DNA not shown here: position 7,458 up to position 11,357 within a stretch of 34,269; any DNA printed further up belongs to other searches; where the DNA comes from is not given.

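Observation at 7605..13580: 1991-aa fusion of an ExeA/GspA-like AAA ATPase to about 1700 aa of coiled coil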

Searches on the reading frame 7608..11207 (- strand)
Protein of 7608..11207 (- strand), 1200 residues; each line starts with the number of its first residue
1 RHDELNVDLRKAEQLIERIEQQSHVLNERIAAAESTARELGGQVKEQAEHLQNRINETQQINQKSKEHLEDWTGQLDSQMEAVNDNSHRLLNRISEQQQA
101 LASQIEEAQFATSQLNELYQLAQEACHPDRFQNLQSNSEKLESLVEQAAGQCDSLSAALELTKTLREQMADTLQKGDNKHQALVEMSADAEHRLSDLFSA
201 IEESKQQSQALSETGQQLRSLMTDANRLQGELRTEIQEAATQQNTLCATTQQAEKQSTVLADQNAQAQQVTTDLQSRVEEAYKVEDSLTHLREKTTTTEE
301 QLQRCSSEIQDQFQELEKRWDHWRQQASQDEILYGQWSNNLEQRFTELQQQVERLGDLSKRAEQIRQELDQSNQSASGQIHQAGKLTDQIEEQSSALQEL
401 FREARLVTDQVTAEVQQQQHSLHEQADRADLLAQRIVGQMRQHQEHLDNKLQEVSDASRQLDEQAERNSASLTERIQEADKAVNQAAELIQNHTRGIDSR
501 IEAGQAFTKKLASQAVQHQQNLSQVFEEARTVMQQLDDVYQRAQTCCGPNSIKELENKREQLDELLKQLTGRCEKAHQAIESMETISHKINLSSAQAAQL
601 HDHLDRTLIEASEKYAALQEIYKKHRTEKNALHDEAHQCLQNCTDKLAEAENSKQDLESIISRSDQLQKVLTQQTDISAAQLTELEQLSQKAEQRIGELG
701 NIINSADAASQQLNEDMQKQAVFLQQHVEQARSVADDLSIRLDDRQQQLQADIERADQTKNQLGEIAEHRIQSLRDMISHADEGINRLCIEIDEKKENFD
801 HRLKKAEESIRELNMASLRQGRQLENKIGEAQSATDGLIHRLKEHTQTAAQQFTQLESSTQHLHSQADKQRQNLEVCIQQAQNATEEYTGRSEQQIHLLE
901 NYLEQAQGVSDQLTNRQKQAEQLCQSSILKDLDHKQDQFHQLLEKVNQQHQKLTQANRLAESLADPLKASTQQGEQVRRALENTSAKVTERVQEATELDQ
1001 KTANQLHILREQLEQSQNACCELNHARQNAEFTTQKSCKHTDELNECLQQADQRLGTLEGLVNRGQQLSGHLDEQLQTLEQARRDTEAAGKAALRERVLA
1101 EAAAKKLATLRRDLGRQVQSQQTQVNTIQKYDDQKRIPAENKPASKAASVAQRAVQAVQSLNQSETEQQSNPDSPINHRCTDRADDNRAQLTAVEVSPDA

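Call 75: predict_structure(alignment_id=A4)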
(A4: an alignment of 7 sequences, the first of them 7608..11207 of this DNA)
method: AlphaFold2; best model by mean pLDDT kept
length: 1200 residues; sequences in the alignment: 7
mean_pLDDT: 55.9   pTM: 0.27
mean pLDDT of the five models: 55.9, 53.7, 51.9, 51.8, 51.2
residues with pLDDT >= 90: 0; 70-90: 10; 50-70: 948; < 50: 242
segments of 3 or more residues with pLDDT < 50: 1-4, 176-178, 237-260, 301-319, 408-430, 677-684, 792-805, 922-929, 958-967, 1117-1200
pLDDT, mean of each block of 10 residues (from residue 1): 54 68 65 61 59 60 55 55 56 59 59 59 49 57 58 57 61 49 55 59 55 55 56 51 42 45 51 58 54 50 44 45 50 54 56 55 58 53 55 57 52 43 44 57 60 58 58 59 61 65 66 61 63 67 59 64 65 62 64 66 66 62 61 58 59 60 58 49 45 52 55 61 57 56 61 58 59 62 54 41 46 56 60 62 64 63 64 64 65 67 64 58 46 57 65 55 48 59 60 59 62 60 58 55 63 64 61 66 66 67 67 53 34 30 36 33 27 30 32 33
secondary structure, 60 per line:
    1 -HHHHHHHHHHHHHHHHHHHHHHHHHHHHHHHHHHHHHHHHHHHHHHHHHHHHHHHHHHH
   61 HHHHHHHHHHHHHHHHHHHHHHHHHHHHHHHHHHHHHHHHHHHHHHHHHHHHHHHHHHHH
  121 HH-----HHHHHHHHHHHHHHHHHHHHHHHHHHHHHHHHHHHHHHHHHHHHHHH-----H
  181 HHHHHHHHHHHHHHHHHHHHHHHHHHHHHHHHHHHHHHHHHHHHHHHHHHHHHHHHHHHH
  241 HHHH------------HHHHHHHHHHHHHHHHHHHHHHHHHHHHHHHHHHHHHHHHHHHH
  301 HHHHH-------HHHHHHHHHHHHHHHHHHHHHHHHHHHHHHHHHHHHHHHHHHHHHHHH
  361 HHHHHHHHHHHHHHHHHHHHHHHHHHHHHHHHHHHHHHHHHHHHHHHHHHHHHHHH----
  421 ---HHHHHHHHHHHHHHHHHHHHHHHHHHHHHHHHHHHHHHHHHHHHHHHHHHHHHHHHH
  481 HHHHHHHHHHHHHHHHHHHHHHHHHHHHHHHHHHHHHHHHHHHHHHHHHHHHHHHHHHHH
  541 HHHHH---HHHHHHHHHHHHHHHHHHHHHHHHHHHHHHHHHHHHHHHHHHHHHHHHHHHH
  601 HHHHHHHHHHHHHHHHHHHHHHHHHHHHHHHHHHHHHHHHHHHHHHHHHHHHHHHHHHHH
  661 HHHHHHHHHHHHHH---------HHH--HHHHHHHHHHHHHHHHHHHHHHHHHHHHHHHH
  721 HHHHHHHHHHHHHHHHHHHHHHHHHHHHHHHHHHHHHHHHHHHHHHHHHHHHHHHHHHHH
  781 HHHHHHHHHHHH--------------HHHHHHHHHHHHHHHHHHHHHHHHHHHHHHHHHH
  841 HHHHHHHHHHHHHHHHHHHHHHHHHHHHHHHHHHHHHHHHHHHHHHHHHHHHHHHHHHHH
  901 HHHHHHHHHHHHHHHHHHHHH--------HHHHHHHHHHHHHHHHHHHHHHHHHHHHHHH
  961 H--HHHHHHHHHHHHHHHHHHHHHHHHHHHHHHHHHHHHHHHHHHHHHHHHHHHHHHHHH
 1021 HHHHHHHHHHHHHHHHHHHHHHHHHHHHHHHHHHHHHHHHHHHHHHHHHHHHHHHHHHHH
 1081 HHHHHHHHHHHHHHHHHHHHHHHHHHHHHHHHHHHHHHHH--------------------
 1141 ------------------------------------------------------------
elements in order (helices of 4 or more, strands of 3 or more residues): H2-122 H128-174 H180-244 H257-305 H313-416 H424-545 H549-674 H689-792 H807-921 H930-961 H964-1120
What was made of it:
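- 7956..12395 (-): Residues 396-1875: Q/E/L/A-rich alpha-helical rod with heptad-like periodicity. It is segmented by short breaks and shows an ancient repeat of about 420 residues. AlphaFold helices and breaks (call 75).
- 7608..7718 (-): Residues 1955-1991: variable acidic tail, predicted non-helical. AlphaFold pLDDT of about 30 and no secondary structure (call 75).
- On Coiled-coil-rich structural proteins: AlphaFold predicts residues 793-1911 helical apart from short breaks (call 75, low confidence).
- AlphaFold predicts it helical apart from short breaks, up to residue 1911 (call 75).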
